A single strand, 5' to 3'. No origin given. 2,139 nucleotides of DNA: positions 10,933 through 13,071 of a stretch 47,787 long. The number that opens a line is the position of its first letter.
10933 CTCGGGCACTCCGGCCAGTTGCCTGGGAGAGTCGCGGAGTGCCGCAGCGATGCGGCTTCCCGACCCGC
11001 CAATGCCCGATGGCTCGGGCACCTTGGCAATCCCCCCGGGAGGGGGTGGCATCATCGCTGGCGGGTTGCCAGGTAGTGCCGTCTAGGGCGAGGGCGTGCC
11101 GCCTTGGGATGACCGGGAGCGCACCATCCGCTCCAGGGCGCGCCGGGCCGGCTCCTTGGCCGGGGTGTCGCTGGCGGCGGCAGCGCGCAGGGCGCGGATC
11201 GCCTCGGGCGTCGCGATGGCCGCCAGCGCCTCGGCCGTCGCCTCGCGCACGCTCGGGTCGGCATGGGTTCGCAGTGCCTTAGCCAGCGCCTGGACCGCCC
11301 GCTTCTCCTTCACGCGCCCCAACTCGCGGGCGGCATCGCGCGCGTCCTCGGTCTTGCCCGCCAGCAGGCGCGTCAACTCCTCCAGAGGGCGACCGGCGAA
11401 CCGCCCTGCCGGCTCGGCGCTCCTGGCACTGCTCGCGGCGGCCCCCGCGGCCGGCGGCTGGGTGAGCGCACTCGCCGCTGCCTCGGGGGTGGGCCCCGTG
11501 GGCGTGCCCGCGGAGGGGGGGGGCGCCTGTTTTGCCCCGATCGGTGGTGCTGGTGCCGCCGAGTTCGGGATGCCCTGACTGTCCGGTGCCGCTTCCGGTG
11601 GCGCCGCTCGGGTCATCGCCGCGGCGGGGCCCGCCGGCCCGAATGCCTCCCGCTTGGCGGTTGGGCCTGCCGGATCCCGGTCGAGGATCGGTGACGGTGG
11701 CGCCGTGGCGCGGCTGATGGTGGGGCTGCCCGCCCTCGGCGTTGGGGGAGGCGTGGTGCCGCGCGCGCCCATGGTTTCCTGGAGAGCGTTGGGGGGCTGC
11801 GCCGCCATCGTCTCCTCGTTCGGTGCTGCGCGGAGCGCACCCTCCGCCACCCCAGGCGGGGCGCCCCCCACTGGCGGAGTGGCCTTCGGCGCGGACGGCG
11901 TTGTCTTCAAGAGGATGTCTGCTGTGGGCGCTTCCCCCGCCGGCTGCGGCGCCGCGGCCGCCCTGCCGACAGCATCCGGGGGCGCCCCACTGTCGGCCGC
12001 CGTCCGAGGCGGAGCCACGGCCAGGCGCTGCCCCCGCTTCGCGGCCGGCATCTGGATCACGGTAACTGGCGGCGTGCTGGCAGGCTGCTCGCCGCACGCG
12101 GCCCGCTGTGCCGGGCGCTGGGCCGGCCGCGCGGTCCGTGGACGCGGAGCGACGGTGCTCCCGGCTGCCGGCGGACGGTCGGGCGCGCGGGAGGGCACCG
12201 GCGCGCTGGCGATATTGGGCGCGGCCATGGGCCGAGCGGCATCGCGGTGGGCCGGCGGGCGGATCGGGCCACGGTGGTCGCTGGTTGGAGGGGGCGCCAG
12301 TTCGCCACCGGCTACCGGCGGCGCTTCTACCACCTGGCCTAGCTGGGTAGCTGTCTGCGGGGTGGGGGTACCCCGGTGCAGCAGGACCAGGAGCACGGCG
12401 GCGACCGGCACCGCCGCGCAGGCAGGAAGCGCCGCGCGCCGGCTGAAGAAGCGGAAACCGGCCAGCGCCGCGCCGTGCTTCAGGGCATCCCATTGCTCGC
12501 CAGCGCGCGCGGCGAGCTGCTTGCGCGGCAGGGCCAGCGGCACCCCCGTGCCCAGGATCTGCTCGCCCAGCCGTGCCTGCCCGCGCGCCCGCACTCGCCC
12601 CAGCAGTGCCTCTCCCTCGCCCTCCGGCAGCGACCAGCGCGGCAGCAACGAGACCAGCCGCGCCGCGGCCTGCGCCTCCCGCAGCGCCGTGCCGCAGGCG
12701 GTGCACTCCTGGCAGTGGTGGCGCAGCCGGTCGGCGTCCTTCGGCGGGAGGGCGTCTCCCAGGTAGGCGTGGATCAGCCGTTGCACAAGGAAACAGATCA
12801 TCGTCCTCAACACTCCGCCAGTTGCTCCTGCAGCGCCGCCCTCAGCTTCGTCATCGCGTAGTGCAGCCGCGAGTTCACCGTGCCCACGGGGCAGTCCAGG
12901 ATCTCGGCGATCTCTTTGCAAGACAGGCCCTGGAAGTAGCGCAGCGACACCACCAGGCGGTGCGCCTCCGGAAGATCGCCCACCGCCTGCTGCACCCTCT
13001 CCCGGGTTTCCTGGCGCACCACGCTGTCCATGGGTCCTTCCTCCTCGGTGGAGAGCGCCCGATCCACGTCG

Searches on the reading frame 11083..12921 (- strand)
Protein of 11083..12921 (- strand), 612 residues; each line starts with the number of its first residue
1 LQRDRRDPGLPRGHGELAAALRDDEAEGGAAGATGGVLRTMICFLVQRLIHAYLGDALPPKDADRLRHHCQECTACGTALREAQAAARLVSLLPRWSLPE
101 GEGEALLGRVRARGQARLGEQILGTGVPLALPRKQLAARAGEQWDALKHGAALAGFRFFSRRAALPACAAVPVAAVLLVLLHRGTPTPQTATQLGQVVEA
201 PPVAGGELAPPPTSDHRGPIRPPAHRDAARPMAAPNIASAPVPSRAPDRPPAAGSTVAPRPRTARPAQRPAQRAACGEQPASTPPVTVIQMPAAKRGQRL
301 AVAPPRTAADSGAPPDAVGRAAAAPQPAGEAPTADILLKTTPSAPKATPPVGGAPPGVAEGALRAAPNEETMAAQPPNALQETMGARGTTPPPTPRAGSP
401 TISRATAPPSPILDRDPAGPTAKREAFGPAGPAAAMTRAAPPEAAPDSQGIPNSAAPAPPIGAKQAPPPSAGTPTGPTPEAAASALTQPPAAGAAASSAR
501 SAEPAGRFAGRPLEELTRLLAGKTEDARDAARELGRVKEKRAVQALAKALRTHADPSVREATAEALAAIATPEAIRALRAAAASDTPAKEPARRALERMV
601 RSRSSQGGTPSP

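Call 46: search_protein_families(library=pfam, proteins=[window:11083-12921:-], max_evalue=0.00001)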
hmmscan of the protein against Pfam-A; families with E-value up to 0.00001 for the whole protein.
window:11083-12921:- (612 aa): 1 family
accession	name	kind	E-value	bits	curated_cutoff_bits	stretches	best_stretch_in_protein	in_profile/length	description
PF13646.12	HEAT_2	-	1.5e-10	41.7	27.7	1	525-596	15-87/88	HEAT repeats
